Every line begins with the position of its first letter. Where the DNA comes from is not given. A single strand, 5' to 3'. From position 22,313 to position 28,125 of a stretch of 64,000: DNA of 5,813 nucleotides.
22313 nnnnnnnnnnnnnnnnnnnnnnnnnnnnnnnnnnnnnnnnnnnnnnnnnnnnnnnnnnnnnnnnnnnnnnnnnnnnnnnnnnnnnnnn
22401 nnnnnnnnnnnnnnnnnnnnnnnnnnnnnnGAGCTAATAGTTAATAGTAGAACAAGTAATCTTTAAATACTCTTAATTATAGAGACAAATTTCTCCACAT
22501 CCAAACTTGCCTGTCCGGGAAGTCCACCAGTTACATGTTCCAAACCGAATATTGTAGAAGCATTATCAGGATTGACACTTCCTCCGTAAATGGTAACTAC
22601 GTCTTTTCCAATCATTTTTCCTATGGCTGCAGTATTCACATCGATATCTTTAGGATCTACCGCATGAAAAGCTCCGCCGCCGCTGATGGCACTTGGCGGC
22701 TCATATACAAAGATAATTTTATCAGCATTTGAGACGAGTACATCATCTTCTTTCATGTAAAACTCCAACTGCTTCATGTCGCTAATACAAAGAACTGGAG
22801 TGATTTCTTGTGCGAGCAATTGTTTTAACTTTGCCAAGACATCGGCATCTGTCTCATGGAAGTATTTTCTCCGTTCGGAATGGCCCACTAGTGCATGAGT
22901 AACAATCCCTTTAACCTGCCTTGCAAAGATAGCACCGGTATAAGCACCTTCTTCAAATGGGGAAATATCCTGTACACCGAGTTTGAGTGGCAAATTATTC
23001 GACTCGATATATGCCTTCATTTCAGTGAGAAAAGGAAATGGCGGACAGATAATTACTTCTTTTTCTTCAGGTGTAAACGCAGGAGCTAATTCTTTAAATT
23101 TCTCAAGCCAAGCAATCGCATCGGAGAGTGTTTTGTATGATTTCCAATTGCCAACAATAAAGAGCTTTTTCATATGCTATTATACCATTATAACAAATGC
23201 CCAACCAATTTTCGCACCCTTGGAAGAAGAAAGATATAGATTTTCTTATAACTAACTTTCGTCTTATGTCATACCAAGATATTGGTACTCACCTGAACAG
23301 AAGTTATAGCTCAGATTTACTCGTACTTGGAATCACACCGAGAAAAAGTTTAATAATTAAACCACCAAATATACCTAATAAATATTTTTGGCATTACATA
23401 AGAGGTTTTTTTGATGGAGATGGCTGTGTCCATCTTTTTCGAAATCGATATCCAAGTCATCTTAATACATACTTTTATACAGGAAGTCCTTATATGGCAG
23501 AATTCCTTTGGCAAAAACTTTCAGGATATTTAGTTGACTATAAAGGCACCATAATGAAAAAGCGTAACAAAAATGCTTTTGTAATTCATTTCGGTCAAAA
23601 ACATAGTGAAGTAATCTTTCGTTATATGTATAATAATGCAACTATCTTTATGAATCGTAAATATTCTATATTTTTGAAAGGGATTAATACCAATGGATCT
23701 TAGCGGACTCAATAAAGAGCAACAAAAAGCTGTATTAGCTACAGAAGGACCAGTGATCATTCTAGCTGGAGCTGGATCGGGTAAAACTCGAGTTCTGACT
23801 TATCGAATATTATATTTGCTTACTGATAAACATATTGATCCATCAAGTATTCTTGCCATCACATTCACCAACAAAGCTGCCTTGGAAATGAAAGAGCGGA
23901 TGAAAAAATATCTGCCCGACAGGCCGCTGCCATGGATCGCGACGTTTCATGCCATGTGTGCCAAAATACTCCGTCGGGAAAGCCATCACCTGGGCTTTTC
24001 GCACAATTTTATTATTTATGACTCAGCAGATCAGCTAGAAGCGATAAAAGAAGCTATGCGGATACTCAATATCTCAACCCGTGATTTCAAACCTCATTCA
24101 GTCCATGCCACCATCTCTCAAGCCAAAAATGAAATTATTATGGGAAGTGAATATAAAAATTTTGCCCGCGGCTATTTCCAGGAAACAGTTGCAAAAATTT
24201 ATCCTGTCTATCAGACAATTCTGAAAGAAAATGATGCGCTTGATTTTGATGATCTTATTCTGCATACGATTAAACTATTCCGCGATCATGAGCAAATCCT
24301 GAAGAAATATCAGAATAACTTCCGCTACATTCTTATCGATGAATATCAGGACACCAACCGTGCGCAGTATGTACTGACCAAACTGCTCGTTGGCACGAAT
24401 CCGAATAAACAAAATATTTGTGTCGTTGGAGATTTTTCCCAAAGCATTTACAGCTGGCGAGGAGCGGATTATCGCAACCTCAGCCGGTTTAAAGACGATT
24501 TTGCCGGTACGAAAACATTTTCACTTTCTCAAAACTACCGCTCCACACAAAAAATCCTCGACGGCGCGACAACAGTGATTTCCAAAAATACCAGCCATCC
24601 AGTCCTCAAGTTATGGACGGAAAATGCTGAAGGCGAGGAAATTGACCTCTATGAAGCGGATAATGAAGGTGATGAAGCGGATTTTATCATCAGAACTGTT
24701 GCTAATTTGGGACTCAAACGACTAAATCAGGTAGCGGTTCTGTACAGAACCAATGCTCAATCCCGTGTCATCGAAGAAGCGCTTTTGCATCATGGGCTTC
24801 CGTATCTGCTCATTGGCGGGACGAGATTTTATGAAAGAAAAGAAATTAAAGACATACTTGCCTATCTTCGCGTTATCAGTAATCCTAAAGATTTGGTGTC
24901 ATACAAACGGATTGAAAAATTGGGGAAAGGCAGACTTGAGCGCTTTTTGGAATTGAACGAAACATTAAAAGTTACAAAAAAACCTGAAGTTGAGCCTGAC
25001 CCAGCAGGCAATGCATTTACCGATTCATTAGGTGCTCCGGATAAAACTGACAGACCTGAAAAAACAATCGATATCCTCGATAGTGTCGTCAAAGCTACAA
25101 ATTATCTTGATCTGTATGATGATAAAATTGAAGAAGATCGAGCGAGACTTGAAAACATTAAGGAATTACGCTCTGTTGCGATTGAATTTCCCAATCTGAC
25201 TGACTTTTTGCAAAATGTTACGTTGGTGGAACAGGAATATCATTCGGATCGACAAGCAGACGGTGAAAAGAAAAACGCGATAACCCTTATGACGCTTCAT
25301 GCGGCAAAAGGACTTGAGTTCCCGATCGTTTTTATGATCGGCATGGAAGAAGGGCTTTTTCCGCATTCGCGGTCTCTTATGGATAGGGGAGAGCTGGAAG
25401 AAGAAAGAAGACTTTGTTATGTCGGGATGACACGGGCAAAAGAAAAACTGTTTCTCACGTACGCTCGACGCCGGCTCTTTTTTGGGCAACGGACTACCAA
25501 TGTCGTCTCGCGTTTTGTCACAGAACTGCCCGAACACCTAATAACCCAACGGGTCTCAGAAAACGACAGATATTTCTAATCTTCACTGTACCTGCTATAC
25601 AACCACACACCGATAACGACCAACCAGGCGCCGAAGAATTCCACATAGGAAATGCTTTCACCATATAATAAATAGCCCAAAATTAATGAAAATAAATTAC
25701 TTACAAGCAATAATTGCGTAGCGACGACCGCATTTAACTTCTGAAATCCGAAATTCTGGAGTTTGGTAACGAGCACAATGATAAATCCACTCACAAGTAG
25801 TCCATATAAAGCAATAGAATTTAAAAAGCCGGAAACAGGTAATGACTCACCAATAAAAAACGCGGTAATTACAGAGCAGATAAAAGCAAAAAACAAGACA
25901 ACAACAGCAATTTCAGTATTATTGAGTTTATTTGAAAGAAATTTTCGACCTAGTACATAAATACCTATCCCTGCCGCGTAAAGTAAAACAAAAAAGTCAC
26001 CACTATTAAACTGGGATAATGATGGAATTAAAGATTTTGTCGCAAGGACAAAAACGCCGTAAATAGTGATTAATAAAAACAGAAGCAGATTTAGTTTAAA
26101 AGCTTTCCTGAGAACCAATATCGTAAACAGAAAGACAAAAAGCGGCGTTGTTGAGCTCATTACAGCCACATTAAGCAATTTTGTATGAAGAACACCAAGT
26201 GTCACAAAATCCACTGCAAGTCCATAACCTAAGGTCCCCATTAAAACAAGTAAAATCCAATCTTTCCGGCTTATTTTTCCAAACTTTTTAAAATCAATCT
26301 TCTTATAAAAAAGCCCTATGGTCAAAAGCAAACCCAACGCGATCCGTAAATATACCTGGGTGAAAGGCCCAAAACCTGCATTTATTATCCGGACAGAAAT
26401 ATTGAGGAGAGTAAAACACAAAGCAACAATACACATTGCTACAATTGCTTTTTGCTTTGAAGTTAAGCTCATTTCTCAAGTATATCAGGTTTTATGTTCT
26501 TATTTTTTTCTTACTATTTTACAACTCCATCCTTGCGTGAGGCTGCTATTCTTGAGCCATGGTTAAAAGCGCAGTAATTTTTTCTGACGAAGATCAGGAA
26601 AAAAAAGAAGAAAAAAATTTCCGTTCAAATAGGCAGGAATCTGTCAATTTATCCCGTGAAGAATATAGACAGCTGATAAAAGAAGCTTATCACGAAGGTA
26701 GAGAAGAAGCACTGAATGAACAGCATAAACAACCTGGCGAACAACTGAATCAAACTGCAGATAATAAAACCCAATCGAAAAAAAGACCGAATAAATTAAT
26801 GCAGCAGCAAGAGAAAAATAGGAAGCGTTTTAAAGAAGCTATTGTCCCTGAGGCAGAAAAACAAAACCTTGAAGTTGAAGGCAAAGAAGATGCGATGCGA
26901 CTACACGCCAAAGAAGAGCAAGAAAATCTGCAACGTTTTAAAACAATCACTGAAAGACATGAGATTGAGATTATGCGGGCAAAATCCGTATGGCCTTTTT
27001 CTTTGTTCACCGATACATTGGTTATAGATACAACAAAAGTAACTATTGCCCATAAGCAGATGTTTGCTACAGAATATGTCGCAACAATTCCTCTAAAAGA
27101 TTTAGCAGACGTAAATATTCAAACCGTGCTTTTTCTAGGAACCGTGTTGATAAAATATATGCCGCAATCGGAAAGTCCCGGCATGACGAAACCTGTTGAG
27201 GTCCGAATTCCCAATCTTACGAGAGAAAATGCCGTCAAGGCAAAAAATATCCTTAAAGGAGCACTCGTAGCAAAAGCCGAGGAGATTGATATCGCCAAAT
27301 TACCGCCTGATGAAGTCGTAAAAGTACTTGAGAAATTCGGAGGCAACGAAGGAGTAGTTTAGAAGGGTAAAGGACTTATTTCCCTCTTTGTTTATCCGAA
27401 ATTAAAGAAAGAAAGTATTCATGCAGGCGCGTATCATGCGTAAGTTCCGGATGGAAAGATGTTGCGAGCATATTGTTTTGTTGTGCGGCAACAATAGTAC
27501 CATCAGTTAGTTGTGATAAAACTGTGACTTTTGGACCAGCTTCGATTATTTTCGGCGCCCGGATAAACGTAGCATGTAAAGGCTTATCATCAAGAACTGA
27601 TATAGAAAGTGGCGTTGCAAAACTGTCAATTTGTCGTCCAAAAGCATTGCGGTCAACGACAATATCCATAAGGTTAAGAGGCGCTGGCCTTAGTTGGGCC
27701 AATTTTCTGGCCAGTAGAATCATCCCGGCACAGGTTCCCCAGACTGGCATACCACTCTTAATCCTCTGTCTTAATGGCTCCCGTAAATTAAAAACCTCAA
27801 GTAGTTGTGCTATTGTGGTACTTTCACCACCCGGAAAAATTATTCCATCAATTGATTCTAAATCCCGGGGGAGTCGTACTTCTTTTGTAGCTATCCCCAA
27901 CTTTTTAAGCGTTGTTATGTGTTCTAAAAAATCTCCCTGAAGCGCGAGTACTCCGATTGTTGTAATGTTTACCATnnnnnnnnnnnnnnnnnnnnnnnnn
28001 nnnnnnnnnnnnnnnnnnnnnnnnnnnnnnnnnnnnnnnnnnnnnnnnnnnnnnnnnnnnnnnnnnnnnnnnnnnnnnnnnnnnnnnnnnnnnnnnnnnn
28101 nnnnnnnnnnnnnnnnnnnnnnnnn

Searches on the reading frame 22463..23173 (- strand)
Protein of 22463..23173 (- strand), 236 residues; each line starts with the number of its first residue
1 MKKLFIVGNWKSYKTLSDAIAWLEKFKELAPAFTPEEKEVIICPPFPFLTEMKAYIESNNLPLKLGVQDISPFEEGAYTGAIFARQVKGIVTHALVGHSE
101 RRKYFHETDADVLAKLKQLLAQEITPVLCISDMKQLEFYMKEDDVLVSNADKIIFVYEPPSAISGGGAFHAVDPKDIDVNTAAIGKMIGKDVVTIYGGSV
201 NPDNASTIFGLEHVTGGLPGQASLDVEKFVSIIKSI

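Call 18: search_protein_families(library=pfam, proteins=[window:22463-23173:-])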
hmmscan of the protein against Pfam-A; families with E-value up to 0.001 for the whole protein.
window:22463-23173:- (236 aa): 1 family
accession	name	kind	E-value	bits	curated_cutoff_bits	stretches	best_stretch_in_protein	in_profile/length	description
PF00121.24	TIM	-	1.3e-49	169.4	20.1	1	5-235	2-244/245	Triosephosphate isomerase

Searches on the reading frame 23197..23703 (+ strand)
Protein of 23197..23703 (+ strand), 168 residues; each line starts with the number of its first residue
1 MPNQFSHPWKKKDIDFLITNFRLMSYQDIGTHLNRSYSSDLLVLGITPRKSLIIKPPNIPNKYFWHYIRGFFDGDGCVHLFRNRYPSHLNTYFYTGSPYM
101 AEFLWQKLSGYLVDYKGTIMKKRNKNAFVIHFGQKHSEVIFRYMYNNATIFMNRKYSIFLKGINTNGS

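Call 18: search_protein_families(library=pfam, proteins=[window:23197-23703:+])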
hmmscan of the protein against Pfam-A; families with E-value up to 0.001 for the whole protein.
window:23197-23703:+ (168 aa): 1 family
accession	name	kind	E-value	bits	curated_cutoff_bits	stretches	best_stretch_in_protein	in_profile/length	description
PF14528.11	LAGLIDADG_3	-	0.00037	21.1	22.5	0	67-109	6-44/82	LAGLIDADG-like domain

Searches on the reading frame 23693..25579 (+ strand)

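Call 18: search_protein_families(library=pfam, proteins=[window:23693-25579:+])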
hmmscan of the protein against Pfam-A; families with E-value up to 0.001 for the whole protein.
window:23693-25579:+ (628 aa): 5 families
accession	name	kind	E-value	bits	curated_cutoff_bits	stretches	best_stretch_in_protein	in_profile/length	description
PF00580.27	UvrD-helicase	-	4.9e-89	299.1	23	1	6-270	1-270/271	UvrD/REP helicase N-terminal domain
PF13361.12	UvrD_C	-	1.9e-68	231.9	25.6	1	277-592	2-349/350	UvrD-like helicase C-terminal domain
PF13245.12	AAA_19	-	5.2e-21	75.7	25.1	1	10-254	1-132/134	AAA domain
PF13538.12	UvrD_C_2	-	2.3e-10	40.6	27.4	1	531-588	3-51/52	UvrD-like helicase C-terminal domain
PF01443.25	Viral_helicase1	-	2.6e-08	34.4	21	0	502-587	153-225/228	Viral superfamily 1 RNA helicase core domain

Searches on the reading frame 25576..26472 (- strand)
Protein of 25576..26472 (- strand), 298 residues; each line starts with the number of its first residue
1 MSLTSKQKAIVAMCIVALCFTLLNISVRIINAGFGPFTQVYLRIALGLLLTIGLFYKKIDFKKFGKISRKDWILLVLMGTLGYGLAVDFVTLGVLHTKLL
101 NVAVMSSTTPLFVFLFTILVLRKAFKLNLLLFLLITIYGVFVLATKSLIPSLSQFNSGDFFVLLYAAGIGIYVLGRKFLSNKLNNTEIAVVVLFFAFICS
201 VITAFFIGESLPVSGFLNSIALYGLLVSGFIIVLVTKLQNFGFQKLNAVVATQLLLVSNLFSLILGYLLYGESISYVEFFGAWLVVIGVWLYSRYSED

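Call 18: search_protein_families(library=pfam, proteins=[window:25576-26472:-])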
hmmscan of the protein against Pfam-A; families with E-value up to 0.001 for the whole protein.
window:25576-26472:- (298 aa): 2 families
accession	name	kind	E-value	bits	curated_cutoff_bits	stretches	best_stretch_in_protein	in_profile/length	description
PF00892.27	EamA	-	4.1e-23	82.6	28.2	2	157-293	2-134/135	EamA-like transporter family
PF06027.18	SLC35F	-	2.1e-05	24.6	21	1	10-293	14-298/299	Solute carrier family 35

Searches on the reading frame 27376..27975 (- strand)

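Call 18: search_protein_families(library=pfam, proteins=[window:27376-27975:-])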
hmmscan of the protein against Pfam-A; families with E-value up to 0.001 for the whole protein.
window:27376-27975:- (199 aa): 5 families
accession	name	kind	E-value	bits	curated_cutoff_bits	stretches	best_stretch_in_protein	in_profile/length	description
PF01174.25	SNO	-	1.5e-60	204.8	27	1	9-190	1-184/188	SNO glutamine amidotransferase family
PF07685.20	GATase_3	-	1.1e-09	38.7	27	1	28-94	25-94/196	CobB/CobQ-like glutamine amidotransferase domain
PF03575.23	Peptidase_S51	-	4.8e-06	26.8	23.9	1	33-92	73-133/206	Peptidase family S51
PF00117.34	GATase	-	5.1e-06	26.7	22.8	1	22-187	16-182/190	Glutamine amidotransferase class-I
PF07722.19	Peptidase_C26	-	0.00075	19.8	20.5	0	69-89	99-119/219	Peptidase C26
